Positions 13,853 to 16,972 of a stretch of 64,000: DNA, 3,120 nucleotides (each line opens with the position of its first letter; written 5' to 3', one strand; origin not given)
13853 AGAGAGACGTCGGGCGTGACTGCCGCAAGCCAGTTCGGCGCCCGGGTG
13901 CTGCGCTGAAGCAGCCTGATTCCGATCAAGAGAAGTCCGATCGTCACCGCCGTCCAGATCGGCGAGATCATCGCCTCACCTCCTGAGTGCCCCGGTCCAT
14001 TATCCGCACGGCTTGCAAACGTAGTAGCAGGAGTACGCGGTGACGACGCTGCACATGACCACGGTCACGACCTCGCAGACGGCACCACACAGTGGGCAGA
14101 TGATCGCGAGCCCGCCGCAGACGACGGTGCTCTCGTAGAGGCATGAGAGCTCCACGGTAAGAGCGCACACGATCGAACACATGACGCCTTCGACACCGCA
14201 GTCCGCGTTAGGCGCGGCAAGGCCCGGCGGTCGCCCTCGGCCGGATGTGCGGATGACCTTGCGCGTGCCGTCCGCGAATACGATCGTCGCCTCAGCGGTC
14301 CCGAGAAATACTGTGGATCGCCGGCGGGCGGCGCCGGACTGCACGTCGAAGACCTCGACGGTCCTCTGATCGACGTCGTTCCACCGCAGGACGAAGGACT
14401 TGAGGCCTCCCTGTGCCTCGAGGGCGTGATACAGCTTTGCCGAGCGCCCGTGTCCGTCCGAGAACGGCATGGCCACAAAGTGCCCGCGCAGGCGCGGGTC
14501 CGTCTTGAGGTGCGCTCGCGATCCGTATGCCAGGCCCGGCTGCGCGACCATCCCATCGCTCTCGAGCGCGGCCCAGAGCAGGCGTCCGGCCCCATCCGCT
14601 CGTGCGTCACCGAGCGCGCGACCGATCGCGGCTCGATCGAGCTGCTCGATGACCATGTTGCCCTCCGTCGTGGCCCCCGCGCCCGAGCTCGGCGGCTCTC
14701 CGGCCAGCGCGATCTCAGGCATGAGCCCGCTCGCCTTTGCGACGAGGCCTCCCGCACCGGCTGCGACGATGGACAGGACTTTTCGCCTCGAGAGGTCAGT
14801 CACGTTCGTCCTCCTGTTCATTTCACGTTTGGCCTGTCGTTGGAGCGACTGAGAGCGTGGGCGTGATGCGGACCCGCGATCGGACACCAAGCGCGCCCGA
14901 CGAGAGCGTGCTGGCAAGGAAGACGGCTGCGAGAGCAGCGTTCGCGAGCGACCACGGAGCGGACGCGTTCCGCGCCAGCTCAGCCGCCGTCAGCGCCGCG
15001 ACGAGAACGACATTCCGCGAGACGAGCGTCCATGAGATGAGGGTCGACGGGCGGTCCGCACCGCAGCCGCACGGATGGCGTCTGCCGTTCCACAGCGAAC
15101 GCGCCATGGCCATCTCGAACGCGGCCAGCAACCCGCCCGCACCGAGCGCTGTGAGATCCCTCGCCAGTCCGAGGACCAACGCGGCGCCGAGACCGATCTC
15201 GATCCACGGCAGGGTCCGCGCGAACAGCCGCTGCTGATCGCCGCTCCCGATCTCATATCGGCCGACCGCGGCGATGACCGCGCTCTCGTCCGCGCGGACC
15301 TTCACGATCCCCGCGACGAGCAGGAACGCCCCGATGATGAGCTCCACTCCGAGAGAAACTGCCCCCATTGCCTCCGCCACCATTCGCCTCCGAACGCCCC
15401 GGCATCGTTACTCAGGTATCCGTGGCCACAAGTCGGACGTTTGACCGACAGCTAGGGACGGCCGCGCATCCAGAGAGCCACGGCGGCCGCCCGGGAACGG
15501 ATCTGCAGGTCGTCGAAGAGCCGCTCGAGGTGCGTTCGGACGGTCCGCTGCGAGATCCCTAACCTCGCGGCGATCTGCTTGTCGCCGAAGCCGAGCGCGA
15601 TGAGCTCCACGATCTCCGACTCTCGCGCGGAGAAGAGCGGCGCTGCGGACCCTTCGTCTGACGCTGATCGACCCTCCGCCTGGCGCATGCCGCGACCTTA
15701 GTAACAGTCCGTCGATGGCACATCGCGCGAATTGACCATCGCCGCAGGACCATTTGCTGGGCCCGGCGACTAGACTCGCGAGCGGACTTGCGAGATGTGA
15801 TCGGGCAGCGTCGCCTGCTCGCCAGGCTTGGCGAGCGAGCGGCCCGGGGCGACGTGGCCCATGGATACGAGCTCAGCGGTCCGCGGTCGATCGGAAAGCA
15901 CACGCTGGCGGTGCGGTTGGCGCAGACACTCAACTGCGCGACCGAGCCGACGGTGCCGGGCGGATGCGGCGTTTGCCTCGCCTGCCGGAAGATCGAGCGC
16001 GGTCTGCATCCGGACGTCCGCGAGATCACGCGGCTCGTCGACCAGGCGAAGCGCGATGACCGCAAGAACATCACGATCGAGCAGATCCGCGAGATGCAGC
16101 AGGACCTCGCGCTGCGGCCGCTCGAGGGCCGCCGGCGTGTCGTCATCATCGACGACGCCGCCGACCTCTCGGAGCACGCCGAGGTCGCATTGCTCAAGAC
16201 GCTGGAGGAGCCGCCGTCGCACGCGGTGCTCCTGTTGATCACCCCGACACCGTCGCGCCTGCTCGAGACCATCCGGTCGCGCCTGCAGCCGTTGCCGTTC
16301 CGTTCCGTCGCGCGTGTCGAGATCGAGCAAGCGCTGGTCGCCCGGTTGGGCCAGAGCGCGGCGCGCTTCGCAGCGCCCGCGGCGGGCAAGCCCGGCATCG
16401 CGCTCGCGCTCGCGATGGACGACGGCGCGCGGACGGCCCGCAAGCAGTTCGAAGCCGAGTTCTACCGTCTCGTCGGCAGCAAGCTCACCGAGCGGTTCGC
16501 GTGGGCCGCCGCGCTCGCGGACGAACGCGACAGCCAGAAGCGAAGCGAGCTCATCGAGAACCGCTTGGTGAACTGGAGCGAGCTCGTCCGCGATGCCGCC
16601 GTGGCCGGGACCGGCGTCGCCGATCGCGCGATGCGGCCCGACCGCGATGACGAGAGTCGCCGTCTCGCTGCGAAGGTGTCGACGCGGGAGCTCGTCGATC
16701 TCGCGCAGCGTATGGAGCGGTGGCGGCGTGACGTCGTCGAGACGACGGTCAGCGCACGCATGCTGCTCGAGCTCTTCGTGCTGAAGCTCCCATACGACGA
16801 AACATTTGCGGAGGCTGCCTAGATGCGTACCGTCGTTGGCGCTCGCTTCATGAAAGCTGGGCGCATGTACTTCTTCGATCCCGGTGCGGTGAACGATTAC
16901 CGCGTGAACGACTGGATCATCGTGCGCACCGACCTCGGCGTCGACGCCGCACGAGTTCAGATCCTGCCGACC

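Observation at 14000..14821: Tat-exported 273-aa precursor with a 12-cysteine hydrophobic C-terminal tail: halocin C8-like architecture in a bacterium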

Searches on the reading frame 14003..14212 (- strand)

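Call 6: search_protein_families(library=ncbifam, proteins=[window:14003-14212:-], max_evalue=10)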
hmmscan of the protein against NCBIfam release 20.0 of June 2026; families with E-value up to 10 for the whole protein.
seq(70 aa): 1 family
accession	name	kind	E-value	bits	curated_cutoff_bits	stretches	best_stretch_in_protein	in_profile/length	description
NF058525.1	Thoeris_type3_ThcA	equivalog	0.24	11.1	110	1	23-61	35-73/184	Thoeris type III anti-phage system protein ThcA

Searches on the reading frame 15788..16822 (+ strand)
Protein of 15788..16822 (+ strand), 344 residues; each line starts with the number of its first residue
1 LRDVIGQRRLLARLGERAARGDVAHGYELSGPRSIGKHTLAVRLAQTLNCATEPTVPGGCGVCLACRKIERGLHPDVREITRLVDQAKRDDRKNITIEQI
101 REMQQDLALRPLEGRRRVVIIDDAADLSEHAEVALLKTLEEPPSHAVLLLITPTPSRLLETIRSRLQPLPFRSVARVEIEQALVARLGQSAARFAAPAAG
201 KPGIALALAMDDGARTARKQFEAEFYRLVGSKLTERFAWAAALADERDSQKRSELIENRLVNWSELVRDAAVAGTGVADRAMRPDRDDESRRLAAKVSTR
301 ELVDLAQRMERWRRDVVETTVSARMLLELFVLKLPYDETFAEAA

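Call 13: search_protein_families(library=pfam, proteins=[window:15788-16822:+], max_evalue=0.01)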
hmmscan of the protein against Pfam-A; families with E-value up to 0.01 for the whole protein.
window:15788-16822:+ (344 aa): 3 families
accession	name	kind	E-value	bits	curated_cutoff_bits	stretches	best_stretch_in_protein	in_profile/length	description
PF13177.12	DNA_pol3_delta2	-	3.3e-43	147.9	27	1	7-173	2-159/161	DNA polymerase III, delta subunit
PF13401.12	AAA_22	-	0.0039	18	27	0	29-143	10-113/130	AAA domain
PF13191.12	AAA_16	-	0.005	17.8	32.6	1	7-147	8-164/167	AAA ATPase domain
